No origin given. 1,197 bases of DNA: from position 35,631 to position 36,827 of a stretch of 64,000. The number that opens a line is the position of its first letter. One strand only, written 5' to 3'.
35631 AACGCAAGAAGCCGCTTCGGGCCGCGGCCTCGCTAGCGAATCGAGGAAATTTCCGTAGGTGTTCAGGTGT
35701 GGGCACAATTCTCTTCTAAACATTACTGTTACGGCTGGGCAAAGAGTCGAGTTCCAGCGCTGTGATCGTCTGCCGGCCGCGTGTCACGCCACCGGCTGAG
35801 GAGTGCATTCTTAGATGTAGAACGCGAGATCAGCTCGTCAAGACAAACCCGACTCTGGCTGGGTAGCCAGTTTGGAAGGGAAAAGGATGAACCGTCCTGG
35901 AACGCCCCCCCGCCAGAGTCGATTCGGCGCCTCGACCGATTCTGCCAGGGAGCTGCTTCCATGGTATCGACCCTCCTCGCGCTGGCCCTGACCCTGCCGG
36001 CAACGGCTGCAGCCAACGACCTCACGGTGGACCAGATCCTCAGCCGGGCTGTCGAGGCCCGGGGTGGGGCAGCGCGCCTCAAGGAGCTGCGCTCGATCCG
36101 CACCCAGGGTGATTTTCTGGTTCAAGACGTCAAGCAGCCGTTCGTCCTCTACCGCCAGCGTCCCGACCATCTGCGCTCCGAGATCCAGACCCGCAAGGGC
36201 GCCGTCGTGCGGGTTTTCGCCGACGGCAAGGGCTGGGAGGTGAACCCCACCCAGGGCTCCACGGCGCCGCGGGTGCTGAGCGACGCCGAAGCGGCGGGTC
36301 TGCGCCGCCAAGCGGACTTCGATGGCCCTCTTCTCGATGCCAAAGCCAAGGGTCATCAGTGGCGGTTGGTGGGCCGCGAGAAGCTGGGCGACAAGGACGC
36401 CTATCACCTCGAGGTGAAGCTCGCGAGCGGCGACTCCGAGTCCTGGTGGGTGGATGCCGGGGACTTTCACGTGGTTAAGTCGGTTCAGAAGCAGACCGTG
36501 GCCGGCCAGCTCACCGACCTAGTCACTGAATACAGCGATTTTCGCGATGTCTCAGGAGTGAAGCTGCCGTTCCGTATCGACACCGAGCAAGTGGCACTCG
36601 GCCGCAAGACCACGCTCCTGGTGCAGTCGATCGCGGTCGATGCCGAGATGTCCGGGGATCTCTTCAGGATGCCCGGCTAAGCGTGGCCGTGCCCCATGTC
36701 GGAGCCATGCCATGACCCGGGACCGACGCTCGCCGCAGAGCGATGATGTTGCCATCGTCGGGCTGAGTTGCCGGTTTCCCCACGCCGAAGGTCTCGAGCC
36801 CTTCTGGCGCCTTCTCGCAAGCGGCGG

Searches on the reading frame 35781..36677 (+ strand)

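Call 31: search_protein_families(library=pfam, proteins=[window:35781-36677:+], max_evalue=0.001)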
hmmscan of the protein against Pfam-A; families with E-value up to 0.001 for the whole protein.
window:35781-36677:+ (299 aa): 1 family
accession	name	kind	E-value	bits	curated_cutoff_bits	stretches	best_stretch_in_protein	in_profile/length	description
PF17131.11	LolA_like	-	3.7e-05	23.9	30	1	192-296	71-178/184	Outer membrane lipoprotein-sorting protein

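Call 83: search_protein_families(library=ncbifam, proteins=[window:35781-36677:+], max_evalue=1e-10)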
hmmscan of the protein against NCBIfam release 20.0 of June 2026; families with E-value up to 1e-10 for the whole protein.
window:35781-36677:+ (299 aa): 0 families
